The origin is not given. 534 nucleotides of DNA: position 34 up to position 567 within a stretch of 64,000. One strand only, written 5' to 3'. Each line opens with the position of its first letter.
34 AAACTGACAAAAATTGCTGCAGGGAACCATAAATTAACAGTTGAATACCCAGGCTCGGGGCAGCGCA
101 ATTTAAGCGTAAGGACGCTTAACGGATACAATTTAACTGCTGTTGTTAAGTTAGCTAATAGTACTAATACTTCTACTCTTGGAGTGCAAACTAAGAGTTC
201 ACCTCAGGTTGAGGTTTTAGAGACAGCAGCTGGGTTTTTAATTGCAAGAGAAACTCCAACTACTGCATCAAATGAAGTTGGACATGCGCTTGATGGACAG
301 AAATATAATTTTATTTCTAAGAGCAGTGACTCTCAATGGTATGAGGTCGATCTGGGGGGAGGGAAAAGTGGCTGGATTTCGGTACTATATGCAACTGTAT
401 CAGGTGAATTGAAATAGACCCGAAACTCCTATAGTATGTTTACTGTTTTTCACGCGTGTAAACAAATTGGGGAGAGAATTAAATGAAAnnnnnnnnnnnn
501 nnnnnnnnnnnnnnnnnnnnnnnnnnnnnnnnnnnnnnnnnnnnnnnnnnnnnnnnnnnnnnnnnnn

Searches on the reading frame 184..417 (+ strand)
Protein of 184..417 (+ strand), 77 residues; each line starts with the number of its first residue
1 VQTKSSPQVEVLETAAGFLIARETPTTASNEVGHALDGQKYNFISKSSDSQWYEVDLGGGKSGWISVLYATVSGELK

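Call 3: search_protein_families(library=pfam, proteins=[window:184-417:+], max_evalue=0.01)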
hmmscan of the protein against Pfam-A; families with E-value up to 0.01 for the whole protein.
window:184-417:+ (77 aa): 1 family
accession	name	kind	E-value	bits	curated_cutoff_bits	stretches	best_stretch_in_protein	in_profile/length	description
PF08239.17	SH3_3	-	6.1e-08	33.2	27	1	19-66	3-49/54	Bacterial SH3 domain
